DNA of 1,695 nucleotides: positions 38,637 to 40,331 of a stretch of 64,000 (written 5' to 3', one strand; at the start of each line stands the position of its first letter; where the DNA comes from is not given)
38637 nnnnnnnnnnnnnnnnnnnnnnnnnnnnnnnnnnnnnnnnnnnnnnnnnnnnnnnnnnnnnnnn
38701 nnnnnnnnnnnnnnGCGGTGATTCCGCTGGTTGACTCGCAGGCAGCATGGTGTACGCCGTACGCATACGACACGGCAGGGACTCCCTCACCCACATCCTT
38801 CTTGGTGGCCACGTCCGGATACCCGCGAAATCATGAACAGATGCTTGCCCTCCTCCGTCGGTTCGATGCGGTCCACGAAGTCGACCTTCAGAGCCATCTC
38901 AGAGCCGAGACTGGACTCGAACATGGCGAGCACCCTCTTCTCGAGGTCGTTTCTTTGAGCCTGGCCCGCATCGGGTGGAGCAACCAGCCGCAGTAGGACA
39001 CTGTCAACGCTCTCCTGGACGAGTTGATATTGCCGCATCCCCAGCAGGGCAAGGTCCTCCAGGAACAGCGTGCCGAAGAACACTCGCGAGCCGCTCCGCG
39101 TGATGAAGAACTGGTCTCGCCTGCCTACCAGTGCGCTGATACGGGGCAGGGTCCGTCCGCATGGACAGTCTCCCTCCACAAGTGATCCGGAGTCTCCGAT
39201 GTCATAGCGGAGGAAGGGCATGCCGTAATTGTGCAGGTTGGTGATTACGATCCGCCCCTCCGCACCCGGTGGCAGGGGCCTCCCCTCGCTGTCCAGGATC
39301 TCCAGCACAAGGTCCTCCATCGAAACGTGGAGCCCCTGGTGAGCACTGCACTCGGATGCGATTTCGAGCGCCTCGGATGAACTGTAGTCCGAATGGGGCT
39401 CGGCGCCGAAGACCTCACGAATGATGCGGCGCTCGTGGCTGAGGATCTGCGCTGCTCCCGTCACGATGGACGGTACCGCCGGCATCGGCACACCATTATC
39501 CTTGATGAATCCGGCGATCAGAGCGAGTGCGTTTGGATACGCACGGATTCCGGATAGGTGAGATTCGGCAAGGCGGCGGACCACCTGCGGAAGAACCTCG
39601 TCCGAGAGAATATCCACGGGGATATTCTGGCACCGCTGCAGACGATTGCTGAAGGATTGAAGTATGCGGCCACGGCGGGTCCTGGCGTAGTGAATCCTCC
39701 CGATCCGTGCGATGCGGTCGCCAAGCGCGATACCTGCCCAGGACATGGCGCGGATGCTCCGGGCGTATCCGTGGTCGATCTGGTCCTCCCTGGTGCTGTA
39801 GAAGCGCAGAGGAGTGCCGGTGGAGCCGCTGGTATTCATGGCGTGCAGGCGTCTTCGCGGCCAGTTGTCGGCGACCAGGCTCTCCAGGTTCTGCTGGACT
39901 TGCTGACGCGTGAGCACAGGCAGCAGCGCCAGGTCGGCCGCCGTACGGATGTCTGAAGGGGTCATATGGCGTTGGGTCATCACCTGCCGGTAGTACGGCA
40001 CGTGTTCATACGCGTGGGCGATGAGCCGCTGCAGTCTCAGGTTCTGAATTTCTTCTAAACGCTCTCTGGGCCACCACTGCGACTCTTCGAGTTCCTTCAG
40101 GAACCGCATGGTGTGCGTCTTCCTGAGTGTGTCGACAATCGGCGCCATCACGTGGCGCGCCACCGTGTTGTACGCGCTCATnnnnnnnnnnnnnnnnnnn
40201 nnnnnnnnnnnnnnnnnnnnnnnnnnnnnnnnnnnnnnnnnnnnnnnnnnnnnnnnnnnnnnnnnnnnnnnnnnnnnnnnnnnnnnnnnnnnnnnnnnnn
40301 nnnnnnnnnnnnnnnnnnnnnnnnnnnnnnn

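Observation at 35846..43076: Five head-to-tail, diverged but intact paralogs of a PaaK/CapK/F390-synthetase-type adenylate-forming ligase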

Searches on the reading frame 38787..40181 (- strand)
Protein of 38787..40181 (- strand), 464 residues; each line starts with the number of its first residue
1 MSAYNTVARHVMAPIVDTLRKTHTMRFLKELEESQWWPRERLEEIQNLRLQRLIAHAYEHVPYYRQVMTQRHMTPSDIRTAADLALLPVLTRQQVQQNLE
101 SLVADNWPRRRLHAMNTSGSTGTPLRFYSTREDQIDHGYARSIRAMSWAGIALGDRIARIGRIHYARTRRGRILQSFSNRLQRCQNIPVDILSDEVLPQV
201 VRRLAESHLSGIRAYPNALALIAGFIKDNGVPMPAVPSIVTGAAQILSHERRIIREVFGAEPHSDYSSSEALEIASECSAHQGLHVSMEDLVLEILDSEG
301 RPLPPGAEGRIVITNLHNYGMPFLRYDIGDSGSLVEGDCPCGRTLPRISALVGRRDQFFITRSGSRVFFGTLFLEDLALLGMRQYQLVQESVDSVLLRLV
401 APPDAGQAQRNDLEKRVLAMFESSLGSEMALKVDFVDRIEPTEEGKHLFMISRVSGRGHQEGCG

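Call 3: search_protein_families(library=pfam, proteins=[window:38787-40181:-], max_evalue=0.01)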
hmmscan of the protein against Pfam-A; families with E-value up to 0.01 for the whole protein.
window:38787-40181:- (464 aa): 0 families

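Call 4: search_protein_families(library=ncbifam, proteins=[window:38787-40181:-], max_evalue=0.01)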
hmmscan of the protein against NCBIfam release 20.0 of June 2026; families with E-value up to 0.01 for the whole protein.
window:38787-40181:- (464 aa): 7 families
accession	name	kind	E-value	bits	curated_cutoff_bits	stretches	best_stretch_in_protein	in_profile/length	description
NF045666.1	DVU1553_fam_AMP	equivalog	3.7e-44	151.1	300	1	37-354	18-330/331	DVU_1553 family AMP-dependent CoA ligase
NF041878.1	paak_haloarch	equivalog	1.3e-36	126.1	700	1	34-367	5-336/427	phenylacetate--CoA ligase PaaK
NF053551.1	FlxY_rubin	equivalog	5.6e-36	124.2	520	2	254-367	222-334/424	flexirubin biosynthesis putative acyl-CoA ligase FlxY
TIGR02155.1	PA_CoA_ligase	equivalog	1.9e-26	92.6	646.3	1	38-370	4-331/422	phenylacetate--CoA ligase PaaK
TIGR03335.1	F390_ftsA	equivalog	1.6e-23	83.2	458.7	1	39-362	11-337/445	coenzyme F390 synthetase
NF041217.1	BagE_FevW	exception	5.5e-19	68.4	800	1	105-366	64-321/424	bagremycin/ferroverdin synthetase BagE/FevW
TIGR02304.1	aden_form_hyp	equivalog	1.3e-11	44.2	251.9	1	198-409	177-385/430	F390 synthetase-related protein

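Call 7: find_homologous_proteins(query=window:38787-40181:-)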
Query window:38787-40181:- (464 aa): 763 proteins with E <= 0.001 among 8000 candidates; the best 120 are listed.
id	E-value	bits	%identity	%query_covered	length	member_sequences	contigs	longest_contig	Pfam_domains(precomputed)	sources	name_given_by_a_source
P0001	0.0e+0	1041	100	100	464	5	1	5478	PF27533.1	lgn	-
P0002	1.7e-274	929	89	98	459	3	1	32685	PF27533.1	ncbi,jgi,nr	ncbi:MAG: phenylacetate--CoA ligase family protein [Dehalococcoidia bacterium]|nr:phenylacetate--CoA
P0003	1.6e-240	817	78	98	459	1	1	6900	PF27533.1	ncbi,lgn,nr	ncbi:MAG: phenylacetate--CoA ligase family protein [Dehalococcoidia bacterium]|nr:phenylacetate--CoA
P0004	3.3e-222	756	76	98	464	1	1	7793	PF27533.1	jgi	-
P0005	8.9e-212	722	69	98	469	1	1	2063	-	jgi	-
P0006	1.5e-191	655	63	99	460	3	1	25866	PF27533.1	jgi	-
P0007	3.1e-190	651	63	98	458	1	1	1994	PF27533.1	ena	-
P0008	3.5e-190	651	64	97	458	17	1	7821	PF27533.1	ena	-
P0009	1.2e-187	642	63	98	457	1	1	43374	PF27533.1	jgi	jgi:phenylacetate-CoA ligase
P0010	6.5e-176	604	57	98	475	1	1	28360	-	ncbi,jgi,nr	ncbi:MAG: hypothetical protein M0R22_02620 [Dehalococcoidia bacterium]|jgi:phenylacetate-CoA ligase|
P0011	5.0e-173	594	57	98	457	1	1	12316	PF27533.1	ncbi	ncbi:MAG: phenylacetate--CoA ligase family protein [Chloroflexota bacterium]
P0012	2.9e-172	592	58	99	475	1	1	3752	PF27533.1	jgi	-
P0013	6.6e-171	587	57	99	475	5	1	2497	-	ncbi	-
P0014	2.9e-169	582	56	98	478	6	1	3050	PF27533.1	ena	-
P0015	1.3e-168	580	57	97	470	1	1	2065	PF27533.1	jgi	jgi:phenylacetate-CoA ligase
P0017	4.1e-162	558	55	98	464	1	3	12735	PF27533.1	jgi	jgi:phenylacetate-CoA ligase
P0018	4.2e-161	555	54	98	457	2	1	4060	PF27533.1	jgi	jgi:phenylacetate-CoA ligase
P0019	5.5e-161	555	55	96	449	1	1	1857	PF27533.1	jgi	jgi:phenylacetate-CoA ligase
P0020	1.2e-159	550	55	95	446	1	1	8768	PF27533.1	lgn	-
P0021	8.0e-146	505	63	77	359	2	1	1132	PF27533.1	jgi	jgi:phenylacetate-CoA ligase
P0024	2.3e-138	480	48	98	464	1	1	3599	PF27533.1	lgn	-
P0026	4.0e-137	476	48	98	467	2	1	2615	PF27533.1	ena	-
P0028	7.8e-137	475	49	98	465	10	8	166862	PF27533.1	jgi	jgi:phenylacetate-CoA ligase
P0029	2.3e-136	473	48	98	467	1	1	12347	PF27533.1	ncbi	-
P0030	3.5e-136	473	47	99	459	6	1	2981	PF27533.1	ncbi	-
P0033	1.8e-135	471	49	98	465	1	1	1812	PF27533.1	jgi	-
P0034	2.7e-135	470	49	98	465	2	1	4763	PF27533.1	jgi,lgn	-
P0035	4.9e-135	469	49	95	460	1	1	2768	PF27533.1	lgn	-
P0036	7.2e-135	469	47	100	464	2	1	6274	PF27533.1,PF00501.35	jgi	-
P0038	6.1e-134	465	48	98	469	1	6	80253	PF27533.1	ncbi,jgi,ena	-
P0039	9.7e-134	465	47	98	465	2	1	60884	PF27533.1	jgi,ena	-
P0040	1.0e-133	465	47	98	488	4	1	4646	PF27533.1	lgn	-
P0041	3.4e-133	463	48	98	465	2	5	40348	PF27533.1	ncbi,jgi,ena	-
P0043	5.6e-133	462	49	98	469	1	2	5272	PF27533.1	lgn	-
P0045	4.6e-132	459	46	98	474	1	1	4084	PF27533.1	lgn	-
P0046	1.0e-131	458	48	98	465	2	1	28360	PF27533.1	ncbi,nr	ncbi:MAG: hypothetical protein M0R22_02630 [Dehalococcoidia bacterium]|nr:hypothetical protein [Deha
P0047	1.7e-131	457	46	98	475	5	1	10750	PF27533.1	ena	-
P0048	2.6e-131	457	46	98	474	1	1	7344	PF27533.1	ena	-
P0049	9.2e-131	455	47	98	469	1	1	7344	PF27533.1,PF00501.35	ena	-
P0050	4.2e-130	453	49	98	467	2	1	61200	PF27533.1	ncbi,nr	ncbi:MAG: phenylacetate--CoA ligase family protein [Dehalococcoidia bacterium]|nr:phenylacetate--CoA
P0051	2.2e-129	450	47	98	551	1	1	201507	PF27533.1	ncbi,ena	-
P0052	7.1e-129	449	48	100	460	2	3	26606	PF27533.1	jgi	-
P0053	1.3e-128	448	46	99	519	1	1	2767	PF27533.1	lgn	-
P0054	1.8e-128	447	46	98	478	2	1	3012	PF27533.1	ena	-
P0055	2.9e-128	447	46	98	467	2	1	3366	PF27533.1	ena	-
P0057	9.3e-128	445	44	99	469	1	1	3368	PF27533.1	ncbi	-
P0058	9.7e-128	445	46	98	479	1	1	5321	PF27533.1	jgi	-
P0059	1.2e-127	445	44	98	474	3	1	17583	PF27533.1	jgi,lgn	-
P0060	2.3e-127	444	46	98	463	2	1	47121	PF27533.1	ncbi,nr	ncbi:MAG: phenylacetate--CoA ligase family protein [Dehalococcoidia bacterium]|nr:phenylacetate--CoA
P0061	2.7e-127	444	46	95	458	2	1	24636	PF27533.1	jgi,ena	-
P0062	1.2e-126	441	46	98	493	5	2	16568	PF27533.1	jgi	-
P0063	1.9e-126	441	46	98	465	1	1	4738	PF27533.1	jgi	-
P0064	3.2e-126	440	46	98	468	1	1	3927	PF27533.1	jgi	-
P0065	3.2e-126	440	72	58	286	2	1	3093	PF27533.1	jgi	-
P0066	7.5e-126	439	47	95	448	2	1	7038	PF27533.1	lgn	-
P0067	8.1e-126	439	47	98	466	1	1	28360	PF27533.1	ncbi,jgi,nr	ncbi:MAG: hypothetical protein M0R22_02600 [Dehalococcoidia bacterium]|jgi:phenylacetate-CoA ligase|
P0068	9.6e-126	438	45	98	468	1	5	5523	PF27533.1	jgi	jgi:phenylacetate-CoA ligase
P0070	1.9e-125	437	49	93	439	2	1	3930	PF27533.1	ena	-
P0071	4.3e-125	436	48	93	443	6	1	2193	PF27533.1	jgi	-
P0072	4.6e-125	436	47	93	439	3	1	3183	PF27533.1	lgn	-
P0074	1.0e-124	435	44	99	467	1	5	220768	PF27533.1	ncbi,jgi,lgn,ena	-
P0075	1.1e-124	435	45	98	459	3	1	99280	PF27533.1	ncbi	-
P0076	2.6e-124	434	49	93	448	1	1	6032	PF27533.1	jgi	-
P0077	6.7e-124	432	47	97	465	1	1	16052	PF27533.1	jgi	-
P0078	7.2e-124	432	46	98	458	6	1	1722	PF27533.1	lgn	-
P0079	9.2e-124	432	47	98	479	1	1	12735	PF27533.1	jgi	jgi:phenylacetate-CoA ligase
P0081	4.4e-123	430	47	98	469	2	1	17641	PF27533.1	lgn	-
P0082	5.6e-123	429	43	98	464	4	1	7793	PF27533.1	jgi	-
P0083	8.3e-123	429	46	93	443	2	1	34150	PF27533.1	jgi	-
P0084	1.5e-122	428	43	98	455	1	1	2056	PF27533.1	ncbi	ncbi:MAG: phenylacetate--CoA ligase family protein, partial [Dehalococcoidia bacterium]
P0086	3.6e-122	427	46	97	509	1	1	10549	PF27533.1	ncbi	ncbi:MAG: phenylacetate--CoA ligase family protein, partial [Chloroflexota bacterium]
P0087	7.6e-122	426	44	98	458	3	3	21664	PF27533.1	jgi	jgi:phenylacetate-CoA ligase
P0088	1.8e-121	424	46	93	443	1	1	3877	PF27533.1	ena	-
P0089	4.6e-121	423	44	98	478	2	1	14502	PF27533.1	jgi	jgi:phenylacetate-CoA ligase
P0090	2.7e-119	417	44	93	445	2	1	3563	PF27533.1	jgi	jgi:phenylacetate-CoA ligase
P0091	2.6e-117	411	47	93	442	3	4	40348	PF27533.1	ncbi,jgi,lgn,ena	-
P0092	4.0e-117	410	47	94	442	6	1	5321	PF27533.1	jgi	-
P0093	4.8e-117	410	45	93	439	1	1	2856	PF27533.1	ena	-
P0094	5.0e-117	410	45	98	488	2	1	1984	PF27533.1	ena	-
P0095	7.7e-117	409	42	98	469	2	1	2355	PF27533.1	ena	-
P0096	1.8e-114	401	64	59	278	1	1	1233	PF27533.1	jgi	-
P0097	1.1e-113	399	42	99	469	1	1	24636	PF27533.1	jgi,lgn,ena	-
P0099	7.9e-110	386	41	97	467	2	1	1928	PF27533.1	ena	-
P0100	5.8e-109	383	41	97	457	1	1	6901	PF27533.1,PF00501.35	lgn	-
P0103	1.5e-104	369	40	98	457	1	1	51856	PF27533.1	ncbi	-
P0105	2.7e-104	368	40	99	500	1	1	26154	PF27533.1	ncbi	ncbi:phenylacetate--CoA ligase family protein [Chloroflexota bacterium]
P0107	7.3e-103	363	39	97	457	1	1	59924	PF27533.1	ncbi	-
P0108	1.1e-102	362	39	98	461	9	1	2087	PF27533.1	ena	-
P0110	5.5e-102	360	40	100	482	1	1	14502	PF27533.1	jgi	jgi:phenylacetate-CoA ligase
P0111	5.6e-102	360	39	99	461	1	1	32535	PF27533.1,PF00501.35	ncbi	ncbi:phenylacetate--CoA ligase family protein [Chloroflexota bacterium]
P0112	7.1e-102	360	40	97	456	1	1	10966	PF27533.1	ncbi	ncbi:phenylacetate--CoA ligase family protein [Chloroflexota bacterium]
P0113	1.1e-101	359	40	95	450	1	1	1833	PF27533.1,PF00501.35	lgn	-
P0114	1.1e-101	359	39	98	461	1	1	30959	PF27533.1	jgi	jgi:phenylacetate-CoA ligase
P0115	5.9e-101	357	59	57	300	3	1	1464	PF27533.1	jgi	-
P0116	1.5e-100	355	40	98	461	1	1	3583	PF27533.1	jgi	-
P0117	2.0e-100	355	40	99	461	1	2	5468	PF27533.1,PF00501.35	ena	-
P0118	2.6e-100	355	39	98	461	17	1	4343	PF27533.1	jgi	-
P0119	2.8e-100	355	40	99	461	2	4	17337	PF27533.1,PF00501.35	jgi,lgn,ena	-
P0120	2.0e-99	352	39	98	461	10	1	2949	PF27533.1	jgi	jgi:phenylacetate-CoA ligase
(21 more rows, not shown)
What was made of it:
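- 38787..40181 (-): Ligase C (464 aa). Modelled as a PaaK-fold two-domain enzyme. 100% identical protein P0001 carries Pfam CapK_C (call 7).
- NCBI names the orthologs 'phenylacetate--CoA ligase family protein' (call 7).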

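Call 9: find_encoding_contigs(protein=P0002, flank=10000, max_places=3)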
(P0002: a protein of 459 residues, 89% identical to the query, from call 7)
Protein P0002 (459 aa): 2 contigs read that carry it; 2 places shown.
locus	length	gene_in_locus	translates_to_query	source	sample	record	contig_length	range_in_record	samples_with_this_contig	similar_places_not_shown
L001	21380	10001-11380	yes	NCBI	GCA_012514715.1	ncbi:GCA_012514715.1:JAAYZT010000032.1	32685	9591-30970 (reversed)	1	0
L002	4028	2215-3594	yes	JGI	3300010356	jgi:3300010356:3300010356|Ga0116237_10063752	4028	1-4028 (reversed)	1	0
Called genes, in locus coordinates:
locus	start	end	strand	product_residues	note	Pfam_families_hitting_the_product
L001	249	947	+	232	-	PF00072:Response_reg, PF00196:GerE, PF08281:Sigma70_r4_2 (weak), PF13384:HTH_23 (faint), PF08279:HTH_11 (weak)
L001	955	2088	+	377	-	PF07730:HisKA_3, PF02518:HATPase_c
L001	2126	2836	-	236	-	-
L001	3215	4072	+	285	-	PF02645:DegV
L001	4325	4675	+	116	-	-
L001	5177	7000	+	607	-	PF00009:GTP_EFTU, PF01926:MMR_HSR1 (weak), PF22042:EF-G_D2, PF03144:GTP_EFTU_D2, PF00679:EFG_C, PF21018:BipA_C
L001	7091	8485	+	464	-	PF27533:CapK_C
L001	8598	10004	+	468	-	PF27533:CapK_C (weak)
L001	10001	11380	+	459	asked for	PF27533:CapK_C (weak)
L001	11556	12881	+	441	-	PF27533:CapK_C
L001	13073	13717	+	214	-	-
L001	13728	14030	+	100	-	-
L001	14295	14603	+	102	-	-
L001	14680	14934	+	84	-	-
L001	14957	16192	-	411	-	PF03600:CitMHS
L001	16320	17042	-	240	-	PF01863:YgjP-like, PF08325:WLM (weak)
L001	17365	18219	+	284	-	-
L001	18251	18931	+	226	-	PF13489:Methyltransf_23, PF08241:Methyltransf_11, PF08242:Methyltransf_12, PF13649:Methyltransf_25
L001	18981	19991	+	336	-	PF00005:ABC_tran, PF13304:AAA_21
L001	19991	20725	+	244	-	PF01061:ABC2_membrane, PF03379:CcmB (weak), PF12698:ABC2_membrane_3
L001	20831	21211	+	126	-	PF07110:EthD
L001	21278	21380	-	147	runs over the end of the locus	PF01451:LMWPc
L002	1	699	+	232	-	?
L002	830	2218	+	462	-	PF27533:CapK_C (weak)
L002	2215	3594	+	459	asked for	PF27533:CapK_C (weak)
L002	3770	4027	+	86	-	?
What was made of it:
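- Checked: The same array was assembled independently in other metagenomes (L001, L002; call 9).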

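Call 10: find_encoding_contigs(protein=P0009, flank=10000, max_places=3)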
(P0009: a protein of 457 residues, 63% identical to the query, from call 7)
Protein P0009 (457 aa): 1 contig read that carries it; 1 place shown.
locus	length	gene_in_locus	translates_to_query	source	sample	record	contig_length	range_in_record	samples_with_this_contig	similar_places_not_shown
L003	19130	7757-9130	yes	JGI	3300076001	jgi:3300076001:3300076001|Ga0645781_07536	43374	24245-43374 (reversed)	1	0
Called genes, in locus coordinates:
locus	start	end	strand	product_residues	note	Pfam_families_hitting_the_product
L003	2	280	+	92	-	?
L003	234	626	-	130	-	-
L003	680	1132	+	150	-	-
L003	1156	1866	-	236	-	-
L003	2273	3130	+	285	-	PF02645:DegV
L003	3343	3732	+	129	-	-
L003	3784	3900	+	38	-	-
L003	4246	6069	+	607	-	PF00009:GTP_EFTU, PF01926:MMR_HSR1 (faint), PF22042:EF-G_D2, PF03144:GTP_EFTU_D2, PF00679:EFG_C, PF21018:BipA_C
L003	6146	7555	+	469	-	PF27533:CapK_C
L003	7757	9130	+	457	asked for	PF27533:CapK_C (weak)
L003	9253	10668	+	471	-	-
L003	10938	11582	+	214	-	-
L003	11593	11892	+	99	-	-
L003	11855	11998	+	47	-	-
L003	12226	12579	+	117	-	-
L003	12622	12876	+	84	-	-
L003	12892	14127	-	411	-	PF03600:CitMHS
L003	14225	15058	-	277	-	PF01863:YgjP-like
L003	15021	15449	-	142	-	-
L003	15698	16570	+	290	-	-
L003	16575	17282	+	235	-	PF08241:Methyltransf_11, PF08242:Methyltransf_12 (weak), PF13649:Methyltransf_25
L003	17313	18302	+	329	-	PF00005:ABC_tran, PF13304:AAA_21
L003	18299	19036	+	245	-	PF01061:ABC2_membrane, PF12698:ABC2_membrane_3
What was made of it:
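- Closest known: CapK-type ligases. Same: The identical protein and the orthologs carry the precomputed CapK_C hit (calls 7, 9, 10).
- Orthologs and the identical protein P0001 carry Pfam CapK_C (calls 7, 9, 10).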

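Call 58: find_encoding_contigs(protein=P0028, flank=7000, max_places=2)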
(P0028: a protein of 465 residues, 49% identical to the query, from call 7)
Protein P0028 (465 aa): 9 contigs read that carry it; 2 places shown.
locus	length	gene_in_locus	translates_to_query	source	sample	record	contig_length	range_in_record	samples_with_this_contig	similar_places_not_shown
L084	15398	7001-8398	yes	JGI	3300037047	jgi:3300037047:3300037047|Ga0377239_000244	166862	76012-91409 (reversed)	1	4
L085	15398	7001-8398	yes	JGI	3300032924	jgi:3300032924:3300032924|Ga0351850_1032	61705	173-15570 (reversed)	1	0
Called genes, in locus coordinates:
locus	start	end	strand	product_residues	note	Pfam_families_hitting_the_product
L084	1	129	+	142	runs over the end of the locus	-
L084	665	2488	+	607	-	PF00009:GTP_EFTU, PF01926:MMR_HSR1 (weak), PF22042:EF-G_D2, PF03144:GTP_EFTU_D2, PF00679:EFG_C, PF21018:BipA_C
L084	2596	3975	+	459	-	PF27533:CapK_C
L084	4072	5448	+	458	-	PF27533:CapK_C (weak)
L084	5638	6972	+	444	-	-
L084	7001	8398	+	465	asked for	PF27533:CapK_C (weak)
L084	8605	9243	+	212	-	-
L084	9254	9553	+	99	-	-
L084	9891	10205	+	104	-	-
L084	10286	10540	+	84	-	-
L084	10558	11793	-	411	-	PF03600:CitMHS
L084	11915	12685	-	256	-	PF01863:YgjP-like, PF08325:WLM (weak)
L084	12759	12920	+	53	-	-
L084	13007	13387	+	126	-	PF07110:EthD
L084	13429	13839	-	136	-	PF01451:LMWPc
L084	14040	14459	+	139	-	PF07110:EthD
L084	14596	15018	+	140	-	PF01243:PNPOx_N (weak), PF12900:Pyridox_ox_2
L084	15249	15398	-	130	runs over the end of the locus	PF05899:Cupin_3 (weak), PF02311:AraC_binding (weak), PF07883:Cupin_2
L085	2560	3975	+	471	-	PF27533:CapK_C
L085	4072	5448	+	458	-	PF27533:CapK_C (weak)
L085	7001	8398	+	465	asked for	PF27533:CapK_C (weak)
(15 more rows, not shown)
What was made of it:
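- The array was assembled independently in several samples (calls 9, 58).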
